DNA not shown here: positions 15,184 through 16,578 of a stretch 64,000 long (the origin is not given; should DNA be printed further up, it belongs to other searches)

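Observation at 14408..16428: Nudix hydrolase fused to a YfbR-type HD 5'-deoxynucleotidase, coupled to a polytopic membrane protein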

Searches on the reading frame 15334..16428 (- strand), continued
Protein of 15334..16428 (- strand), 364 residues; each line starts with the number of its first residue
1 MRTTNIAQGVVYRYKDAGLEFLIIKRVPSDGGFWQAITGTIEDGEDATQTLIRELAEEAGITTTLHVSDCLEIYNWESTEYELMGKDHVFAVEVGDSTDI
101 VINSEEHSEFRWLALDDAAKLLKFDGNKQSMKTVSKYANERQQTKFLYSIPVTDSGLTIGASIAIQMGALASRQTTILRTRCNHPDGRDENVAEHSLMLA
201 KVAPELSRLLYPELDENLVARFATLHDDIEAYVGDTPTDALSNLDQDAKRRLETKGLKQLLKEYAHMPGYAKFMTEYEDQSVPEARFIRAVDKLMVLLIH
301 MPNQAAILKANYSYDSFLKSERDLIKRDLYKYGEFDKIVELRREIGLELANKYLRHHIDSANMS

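Call 18: search_protein_families(library=pfam, proteins=[P0155, P0171, P0237, P0166, P0181, P0212, P0206, P0258, P0226, P0205], max_evalue=0.001)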
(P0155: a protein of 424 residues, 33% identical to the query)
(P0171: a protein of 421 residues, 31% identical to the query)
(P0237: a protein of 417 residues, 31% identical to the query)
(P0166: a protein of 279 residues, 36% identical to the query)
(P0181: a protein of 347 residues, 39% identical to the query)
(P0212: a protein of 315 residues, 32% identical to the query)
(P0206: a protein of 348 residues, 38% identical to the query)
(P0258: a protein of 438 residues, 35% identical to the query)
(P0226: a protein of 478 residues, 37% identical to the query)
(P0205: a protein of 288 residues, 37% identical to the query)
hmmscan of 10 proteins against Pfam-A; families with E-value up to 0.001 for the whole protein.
P0155 (424 aa): 3 families
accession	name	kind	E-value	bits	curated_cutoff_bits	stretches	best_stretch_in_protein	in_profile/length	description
PF13023.12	HD_3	-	8.8e-46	156.3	22.5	2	23-153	7-136/165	HD domain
PF12917.13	YfbR-like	-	3.3e-14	53.4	25.9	2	33-141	21-134/182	5'-deoxynucleotidase YfbR-like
PF01966.28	HD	-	1.1e-10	42.3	22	1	40-141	3-112/116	HD domain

P0171 (421 aa): 3 families
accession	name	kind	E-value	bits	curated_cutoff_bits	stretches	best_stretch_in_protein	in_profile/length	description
PF13023.12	HD_3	-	1e-40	139.8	22.5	2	239-380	7-147/165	HD domain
PF01966.28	HD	-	7.4e-11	42.8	22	1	256-357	3-112/116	HD domain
PF12917.13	YfbR-like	-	1.8e-09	37.9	25.9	0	247-301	19-77/182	5'-deoxynucleotidase YfbR-like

P0237 (417 aa): 3 families
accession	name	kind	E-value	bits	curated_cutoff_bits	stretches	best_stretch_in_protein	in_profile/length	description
PF13023.12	HD_3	-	8.8e-34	117.2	22.5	2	27-151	9-134/165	HD domain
PF12917.13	YfbR-like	-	2e-15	57.4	25.9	2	35-142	20-135/182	5'-deoxynucleotidase YfbR-like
PF01966.28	HD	-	7.4e-09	36.4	22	0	41-142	1-113/116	HD domain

P0166 (279 aa): 2 families
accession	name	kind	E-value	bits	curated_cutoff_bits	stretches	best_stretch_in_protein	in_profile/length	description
PF00293.34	NUDIX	-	1.7e-35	122.4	21.1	2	146-268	4-129/134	NUDIX domain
PF14815.12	NUDIX_4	-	3.3e-16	59.5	35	1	149-269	3-110/113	NUDIX domain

P0181 (347 aa): 3 families
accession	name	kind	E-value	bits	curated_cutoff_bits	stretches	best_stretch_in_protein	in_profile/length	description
PF13023.12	HD_3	-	3.2e-19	69.8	22.5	1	139-284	7-150/165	HD domain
PF12917.13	YfbR-like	-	1.3e-06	28.7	25.9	1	150-266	21-141/182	5'-deoxynucleotidase YfbR-like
PF01966.28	HD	-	1.2e-05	26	22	1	156-260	2-114/116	HD domain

P0212 (315 aa): 4 families
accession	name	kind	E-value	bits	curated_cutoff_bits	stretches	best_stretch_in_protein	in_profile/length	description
PF13023.12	HD_3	-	1.6e-20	74.1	22.5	1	131-283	7-159/165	HD domain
PF19474.4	DUF6011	-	6e-09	35.7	26.6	1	16-43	11-37/37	Family of unknown function (DUF6011)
PF12917.13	YfbR-like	-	7.9e-06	26.1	25.9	1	141-249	21-135/182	5'-deoxynucleotidase YfbR-like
PF01966.28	HD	-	0.0007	20.3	22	0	148-249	3-113/116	HD domain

P0206 (348 aa): 1 family
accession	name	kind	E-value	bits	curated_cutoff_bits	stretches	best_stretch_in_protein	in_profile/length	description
PF00293.34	NUDIX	-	5.8e-14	52.7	21.1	1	14-126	10-127/134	NUDIX domain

P0258 (438 aa): 2 families
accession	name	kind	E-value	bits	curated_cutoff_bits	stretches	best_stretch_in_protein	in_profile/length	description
PF00293.34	NUDIX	-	1.2e-14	54.9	21.1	1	9-120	8-120/134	NUDIX domain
PF19974.5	TCAD9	-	0.00046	19.9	40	0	318-372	290-345/429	Ternary complex associated domain 9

P0226 (478 aa): 2 families
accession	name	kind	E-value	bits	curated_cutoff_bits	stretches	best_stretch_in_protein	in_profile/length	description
PF13023.12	HD_3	-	8.3e-18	65.3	22.5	1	286-430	7-152/165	HD domain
PF12917.13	YfbR-like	-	0.00096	19.3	25.9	0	283-401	9-134/182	5'-deoxynucleotidase YfbR-like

P0205 (288 aa): 2 families
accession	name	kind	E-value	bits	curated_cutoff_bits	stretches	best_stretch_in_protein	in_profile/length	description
PF13023.12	HD_3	-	1.1e-16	61.7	22.5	1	137-251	37-151/165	HD domain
PF01966.28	HD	-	4.2e-07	30.7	22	1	131-226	15-113/116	HD domain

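Call 37: search_protein_families(library=padloc, proteins=[window:15334-16428:-], max_evalue=0.01)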
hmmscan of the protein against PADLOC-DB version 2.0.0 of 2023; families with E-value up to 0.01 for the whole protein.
window:15334-16428:- (364 aa): 1 family
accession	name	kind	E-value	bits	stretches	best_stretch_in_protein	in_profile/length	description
PDLC04899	PDC-S07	-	5.1e-09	33.9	1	3-126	6-120/135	-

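Call 38: search_protein_families(library=phrogs, proteins=[window:15334-16428:-], max_evalue=0.001)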
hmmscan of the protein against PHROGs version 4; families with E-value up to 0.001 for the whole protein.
window:15334-16428:- (364 aa): 7 families
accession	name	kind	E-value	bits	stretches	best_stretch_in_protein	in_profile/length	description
phrog_1198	-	other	1.1e-13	52.5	1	12-132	43-164/253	MutT/NUDIX hydrolase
phrog_10313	-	other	1.2e-08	35.8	1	10-122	17-125/159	nudix hydrolase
phrog_19657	-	other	3e-05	25.1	1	34-124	61-156/176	nudix hydrolase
phrog_318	-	other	8.9e-05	23.3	1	192-238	143-177/296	deoxyribonucleoside 5' monophosphate phosphatase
phrog_6216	-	unknown function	0.00017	21.4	1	17-120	11-100/545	-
phrog_7076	-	DNA, RNA and nucleotide metabolism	0.00076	20.2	0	185-266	22-112/188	dATP triphosphohydrolase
phrog_6047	-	unknown function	0.00092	20.3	0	185-239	25-74/186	-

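Call 45: find_encoding_contigs(protein=P0004, flank=6000, max_places=2)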
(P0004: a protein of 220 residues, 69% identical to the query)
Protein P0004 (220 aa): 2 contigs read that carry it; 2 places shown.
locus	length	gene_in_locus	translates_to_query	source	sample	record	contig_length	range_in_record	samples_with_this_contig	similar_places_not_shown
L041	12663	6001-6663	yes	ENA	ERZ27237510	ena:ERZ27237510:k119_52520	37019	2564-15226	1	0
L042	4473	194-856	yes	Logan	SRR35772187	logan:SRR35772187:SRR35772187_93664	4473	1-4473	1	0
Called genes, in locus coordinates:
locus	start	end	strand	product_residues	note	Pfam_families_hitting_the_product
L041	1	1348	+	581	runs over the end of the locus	PF00989:PAS, PF13426:PAS_9 (weak), PF00512:HisKA, PF02518:HATPase_c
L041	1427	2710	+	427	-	PF00072:Response_reg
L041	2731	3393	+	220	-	PF01479:S4 (faint), PF00849:PseudoU_synth_2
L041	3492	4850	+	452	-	PF00009:GTP_EFTU, PF01926:MMR_HSR1, PF02421:FeoB_N, PF04548:AIG1, PF00009:GTP_EFTU (weak), PF01926:MMR_HSR1, PF02421:FeoB_N, PF14714:KH_dom-like, +7 more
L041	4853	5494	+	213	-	PF01195:Pept_tRNA_hydro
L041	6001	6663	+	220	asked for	PF12917:YfbR-like, PF13023:HD_3, PF01966:HD (faint)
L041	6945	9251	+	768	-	PF01751:Toprim, PF01131:Topoisom_bac, PF13368:Toprim_C_rpt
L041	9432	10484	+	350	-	PF05066:HARE-HTH (faint), PF04545:Sigma70_r4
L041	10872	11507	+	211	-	-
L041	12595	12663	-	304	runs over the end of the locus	-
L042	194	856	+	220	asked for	PF12917:YfbR-like, PF13023:HD_3, PF01966:HD (faint)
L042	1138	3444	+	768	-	PF01751:Toprim, PF01131:Topoisom_bac, PF13368:Toprim_C_rpt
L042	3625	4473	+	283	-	?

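Call 46: find_encoding_contigs(protein=P0003, flank=4000, max_places=3)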
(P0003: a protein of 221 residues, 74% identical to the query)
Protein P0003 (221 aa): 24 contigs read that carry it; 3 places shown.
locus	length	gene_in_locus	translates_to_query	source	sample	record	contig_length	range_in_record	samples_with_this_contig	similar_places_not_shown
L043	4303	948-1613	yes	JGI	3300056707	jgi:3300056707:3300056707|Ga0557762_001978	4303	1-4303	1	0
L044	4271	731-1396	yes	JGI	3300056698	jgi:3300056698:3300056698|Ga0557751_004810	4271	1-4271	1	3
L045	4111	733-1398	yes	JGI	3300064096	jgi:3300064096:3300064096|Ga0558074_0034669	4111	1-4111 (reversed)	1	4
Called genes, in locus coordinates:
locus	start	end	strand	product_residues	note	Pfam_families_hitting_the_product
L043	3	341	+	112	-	?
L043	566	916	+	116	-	-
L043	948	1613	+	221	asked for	PF13023:HD_3, PF12917:YfbR-like (weak)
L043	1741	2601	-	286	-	-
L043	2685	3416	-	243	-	PF00702:Hydrolase, PF13419:HAD_2, PF13242:Hydrolase_like (weak)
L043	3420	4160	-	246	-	PF03372:Exo_endo_phos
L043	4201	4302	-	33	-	?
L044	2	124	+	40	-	?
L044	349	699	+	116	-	-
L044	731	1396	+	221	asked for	PF13023:HD_3, PF12917:YfbR-like (weak)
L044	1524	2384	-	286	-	-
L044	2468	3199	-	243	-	PF00702:Hydrolase, PF13419:HAD_2, PF13242:Hydrolase_like (weak)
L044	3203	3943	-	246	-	PF03372:Exo_endo_phos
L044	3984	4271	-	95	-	?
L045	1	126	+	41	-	?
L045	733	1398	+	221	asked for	PF13023:HD_3, PF12917:YfbR-like (weak)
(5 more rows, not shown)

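Call 85: search_dna_similar(query=window:15334-16428:-, collection=phages, mode=protein, max_evalue=0.001, max_rows=12)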
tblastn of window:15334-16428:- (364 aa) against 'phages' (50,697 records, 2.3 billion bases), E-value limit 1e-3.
Records with a match: 3; places in all: 3; records where one place covers at least 80% of the query: 0.
Best place of each record, by identity: <60% 3.
By first word of the organism name: Bacteriophage 2; Geobacillus 1.
By host as written in the record: - 2; Geobacillus stearothermophilus ATCC 10149 1.
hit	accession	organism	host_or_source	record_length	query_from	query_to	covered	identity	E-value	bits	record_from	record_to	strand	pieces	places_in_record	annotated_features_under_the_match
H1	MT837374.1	Bacteriophage sp.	human fecal samples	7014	182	324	39%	31.9%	2e-5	53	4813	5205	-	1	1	record has no annotation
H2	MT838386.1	Bacteriophage sp.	human fecal samples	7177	190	298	30%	36.0%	1e-4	50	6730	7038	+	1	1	record has no annotation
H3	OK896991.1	Geobacillus phage GR1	Geobacillus stearothermophilus ATCC ...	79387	183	283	28%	32.7%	3e-4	49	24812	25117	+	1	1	HD domain-containing protein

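Call 86: search_dna_similar(query=window:15334-16428:-, collection=plasmids, mode=protein, max_evalue=0.001, max_rows=12)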
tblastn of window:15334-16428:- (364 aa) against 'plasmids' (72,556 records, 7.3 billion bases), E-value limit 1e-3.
Records with a match: 160; places in all: 169; records where one place covers at least 80% of the query: 0.
Best place of each record, by identity: <60% 160.
By first word of the organism name: Agrobacterium 87; Rhizobium 34; Vibrio 11; Bacillus 8; Pseudoalteromonas 5; Streptomyces 2; Neisseria 2; Sinorhizobium 2; Paraclostridium 1; Euzebya 1; and 7 more.
By predicted mobility (MOB-suite, as given by PLSDB): non-mobilizable 103; conjugative 47; mobilizable 10.
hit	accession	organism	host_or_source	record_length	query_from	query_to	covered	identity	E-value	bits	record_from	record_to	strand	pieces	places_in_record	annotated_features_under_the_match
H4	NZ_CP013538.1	Rhizobium phaseoli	Phaseolus vulgaris,Whole ...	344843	11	208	54%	28.4%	5e-6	56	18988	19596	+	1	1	NUDIX domain-containing protein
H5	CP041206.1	Rhizobium sp. NIBRBAC000502774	Genome assembly,Coal mine soil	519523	20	208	52%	29.2%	2e-5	54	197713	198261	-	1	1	NUDIX domain-containing protein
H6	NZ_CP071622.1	Rhizobium bangladeshense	lentil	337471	10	180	47%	32.1%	2e-9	67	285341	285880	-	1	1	NUDIX domain-containing protein | nucleoside hydrolase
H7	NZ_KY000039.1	Agrobacterium deltaense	-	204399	10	164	43%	31.3%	1e-6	58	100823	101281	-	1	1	NUDIX domain-containing protein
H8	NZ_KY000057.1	Agrobacterium fabrum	-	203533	178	325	41%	32.7%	1e-4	52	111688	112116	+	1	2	HD domain-containing protein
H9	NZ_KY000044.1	Agrobacterium fabrum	-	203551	178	325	41%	32.7%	1e-4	52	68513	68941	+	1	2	HD domain-containing protein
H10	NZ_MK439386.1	Agrobacterium tumefaciens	Walnut gall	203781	178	325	41%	32.7%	1e-4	52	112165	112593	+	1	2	HD domain-containing protein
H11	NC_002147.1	Agrobacterium tumefaciens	-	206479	178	325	41%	32.7%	1e-4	52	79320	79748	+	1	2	HD domain-containing protein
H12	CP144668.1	Agrobacterium tumefaciens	Sedum,cell culture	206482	178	325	41%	32.7%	1e-4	52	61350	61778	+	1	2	HD domain-containing protein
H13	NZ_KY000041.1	Agrobacterium radiobacter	-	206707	178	325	41%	32.7%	1e-4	52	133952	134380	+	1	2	HD domain-containing protein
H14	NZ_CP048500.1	Agrobacterium tumefaciens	walnut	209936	178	325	41%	32.7%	1e-4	52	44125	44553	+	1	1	HD domain-containing protein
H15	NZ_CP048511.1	Agrobacterium tumefaciens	walnut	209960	178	325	41%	32.7%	1e-4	52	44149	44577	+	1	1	HD domain-containing protein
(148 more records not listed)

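Call 87: get_annotated_region(hit=H11, flank=6000)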
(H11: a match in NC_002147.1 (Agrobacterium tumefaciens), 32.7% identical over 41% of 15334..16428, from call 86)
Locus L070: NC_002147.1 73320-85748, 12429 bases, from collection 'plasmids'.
description: Agrobacterium tumefaciens plasmid pTi-SAKURA, complete sequence
organism: Agrobacterium tumefaciens (NCBI taxid 358)
taxonomy: Bacteria; Pseudomonadota; Alphaproteobacteria; Hyphomicrobiales; Rhizobiaceae; Agrobacterium; Agrobacterium tumefaciens
host: -; source: -; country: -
typing (MOB-suite, as given by PLSDB): non-mobilizable; replicon rep_cluster_490; mating-pair formation MPF_T
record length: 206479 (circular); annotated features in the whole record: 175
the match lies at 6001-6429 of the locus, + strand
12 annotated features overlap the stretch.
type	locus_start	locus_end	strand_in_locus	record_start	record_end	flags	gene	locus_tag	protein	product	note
CDS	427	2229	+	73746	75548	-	-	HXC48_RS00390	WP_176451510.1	hypothetical protein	-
CDS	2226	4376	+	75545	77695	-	-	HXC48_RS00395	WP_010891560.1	hypothetical protein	-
CDS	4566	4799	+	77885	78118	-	-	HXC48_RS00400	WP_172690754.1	hypothetical protein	-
CDS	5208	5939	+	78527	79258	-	-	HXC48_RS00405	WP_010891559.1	glutathione S-transferase family protein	-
CDS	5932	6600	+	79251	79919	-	-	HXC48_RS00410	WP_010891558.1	HD domain-containing protein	-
CDS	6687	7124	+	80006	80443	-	-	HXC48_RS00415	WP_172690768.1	VOC family protein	-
CDS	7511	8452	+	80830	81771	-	-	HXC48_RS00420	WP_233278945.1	alpha/beta fold hydrolase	-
CDS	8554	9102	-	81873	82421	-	-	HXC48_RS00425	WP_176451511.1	XRE family transcriptional regulator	GO:0006355 - regulation of DNA-templated transcription [Evidence IEA]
CDS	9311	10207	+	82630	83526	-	-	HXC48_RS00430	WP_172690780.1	DMT family transporter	GO:0055085 - transmembrane transport [Evidence IEA]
CDS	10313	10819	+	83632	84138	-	-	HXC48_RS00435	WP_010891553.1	hypothetical protein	-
CDS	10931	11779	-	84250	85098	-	-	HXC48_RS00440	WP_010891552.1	LysR family transcriptional regulator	GO:0006355 - regulation of DNA-templated transcription [Evidence IEA]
CDS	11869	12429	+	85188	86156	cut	-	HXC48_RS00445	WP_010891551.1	quinone oxidoreductase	-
